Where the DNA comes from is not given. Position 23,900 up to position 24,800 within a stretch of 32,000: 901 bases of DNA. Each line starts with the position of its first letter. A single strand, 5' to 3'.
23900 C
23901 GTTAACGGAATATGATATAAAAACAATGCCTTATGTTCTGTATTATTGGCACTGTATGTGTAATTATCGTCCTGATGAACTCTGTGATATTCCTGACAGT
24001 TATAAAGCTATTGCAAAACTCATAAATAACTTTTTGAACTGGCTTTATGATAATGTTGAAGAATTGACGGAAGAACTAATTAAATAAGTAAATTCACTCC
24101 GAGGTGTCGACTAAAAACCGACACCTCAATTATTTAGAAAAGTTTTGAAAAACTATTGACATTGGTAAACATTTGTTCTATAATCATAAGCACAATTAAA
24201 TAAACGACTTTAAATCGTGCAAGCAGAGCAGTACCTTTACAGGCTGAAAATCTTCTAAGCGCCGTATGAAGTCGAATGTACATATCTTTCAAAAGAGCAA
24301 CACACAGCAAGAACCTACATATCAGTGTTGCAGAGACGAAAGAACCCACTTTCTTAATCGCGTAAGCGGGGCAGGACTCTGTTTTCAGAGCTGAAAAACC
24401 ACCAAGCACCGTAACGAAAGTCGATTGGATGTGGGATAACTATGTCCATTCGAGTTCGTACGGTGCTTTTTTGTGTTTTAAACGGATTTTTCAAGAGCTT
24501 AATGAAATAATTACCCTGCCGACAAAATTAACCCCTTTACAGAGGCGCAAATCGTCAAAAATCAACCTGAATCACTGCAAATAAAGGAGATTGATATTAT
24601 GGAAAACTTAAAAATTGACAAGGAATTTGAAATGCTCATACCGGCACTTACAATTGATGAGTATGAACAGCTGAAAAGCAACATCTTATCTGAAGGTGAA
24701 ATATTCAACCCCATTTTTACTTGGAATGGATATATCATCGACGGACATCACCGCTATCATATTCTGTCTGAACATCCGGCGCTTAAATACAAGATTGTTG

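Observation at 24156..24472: Consensus promoter to strong terminator with no credible ORF: structured RNA of about 280 nt built from two homologous half-modules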

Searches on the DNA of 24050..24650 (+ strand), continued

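Call 88: search_with_rna_model(model_id=R1, sources=[L116, L117, L118], max_evalue=10, filters=off, show_alignments=4)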
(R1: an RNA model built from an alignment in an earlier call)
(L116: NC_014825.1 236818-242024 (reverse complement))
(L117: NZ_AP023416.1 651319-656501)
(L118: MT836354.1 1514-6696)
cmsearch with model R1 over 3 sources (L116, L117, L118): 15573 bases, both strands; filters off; matches with E-value up to 10: 19.
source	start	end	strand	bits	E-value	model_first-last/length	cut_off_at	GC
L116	2744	2857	+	35.6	6.2e-07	1-88/88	no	0.47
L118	2724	2807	+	26.6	0.00013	1-88/88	no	0.5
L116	2946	2999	-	15.4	0.11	1-88/88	no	0.5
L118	1009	1048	-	11.5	1.1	1-88/88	no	0.32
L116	2947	2994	+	11.4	1.2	1-88/88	no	0.54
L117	31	100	-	11.2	1.3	1-88/88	no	0.49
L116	3037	3106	-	10.5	2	1-88/88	no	0.26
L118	1006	1047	+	10.2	2.4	1-88/88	no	0.31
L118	2868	2918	+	10.2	2.4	1-88/88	no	0.53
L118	4410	4450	+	10.2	2.4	1-88/88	no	0.46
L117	3506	3572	-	10.1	2.5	1-88/88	no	0.51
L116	1558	1618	-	9.7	3.3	1-88/88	no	0.34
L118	2819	2934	-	9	4.8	1-88/88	no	0.42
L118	4413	4451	-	9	4.8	1-88/88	no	0.46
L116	2729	2776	-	8.8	5.6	1-88/88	no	0.25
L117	2908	2953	-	8.4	6.8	1-88/88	no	0.59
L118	1092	1124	+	8.2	7.9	1-88/88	no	0.42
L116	2131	2240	+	7.9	9.6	1-88/88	no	0.45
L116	3036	3103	+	7.8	9.9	1-88/88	no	0.28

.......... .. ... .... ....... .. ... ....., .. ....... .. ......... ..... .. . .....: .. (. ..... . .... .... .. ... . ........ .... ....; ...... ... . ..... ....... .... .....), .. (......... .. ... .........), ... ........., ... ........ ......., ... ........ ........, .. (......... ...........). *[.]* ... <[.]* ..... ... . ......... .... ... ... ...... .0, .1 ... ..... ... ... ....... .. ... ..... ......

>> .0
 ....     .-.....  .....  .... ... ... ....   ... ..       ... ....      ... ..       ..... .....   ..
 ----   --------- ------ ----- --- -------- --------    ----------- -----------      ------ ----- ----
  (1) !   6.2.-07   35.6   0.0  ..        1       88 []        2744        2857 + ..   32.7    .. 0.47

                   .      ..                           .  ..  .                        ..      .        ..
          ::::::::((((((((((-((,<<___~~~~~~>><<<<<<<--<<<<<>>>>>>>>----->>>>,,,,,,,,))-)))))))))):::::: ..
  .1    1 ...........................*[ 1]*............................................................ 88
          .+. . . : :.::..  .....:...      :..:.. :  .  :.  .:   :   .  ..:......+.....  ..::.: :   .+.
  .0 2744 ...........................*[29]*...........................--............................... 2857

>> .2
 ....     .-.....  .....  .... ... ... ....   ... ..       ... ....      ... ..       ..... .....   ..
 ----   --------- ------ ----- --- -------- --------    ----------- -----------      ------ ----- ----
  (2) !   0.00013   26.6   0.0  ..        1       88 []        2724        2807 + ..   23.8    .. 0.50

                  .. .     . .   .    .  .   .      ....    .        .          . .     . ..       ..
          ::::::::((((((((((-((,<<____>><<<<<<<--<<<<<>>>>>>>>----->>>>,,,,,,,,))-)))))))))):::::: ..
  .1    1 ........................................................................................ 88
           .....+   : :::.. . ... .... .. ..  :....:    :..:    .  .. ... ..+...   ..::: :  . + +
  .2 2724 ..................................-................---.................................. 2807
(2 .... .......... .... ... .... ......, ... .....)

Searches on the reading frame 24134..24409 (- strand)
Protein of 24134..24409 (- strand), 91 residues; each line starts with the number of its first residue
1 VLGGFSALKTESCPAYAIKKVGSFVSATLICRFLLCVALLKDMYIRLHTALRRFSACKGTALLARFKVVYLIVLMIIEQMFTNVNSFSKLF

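Call 10: search_protein_families(library=pfam, proteins=[window:24134-24409:-], max_evalue=0.01)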
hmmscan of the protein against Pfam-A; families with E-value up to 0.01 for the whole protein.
window:24134-24409:- (91 aa): 0 families
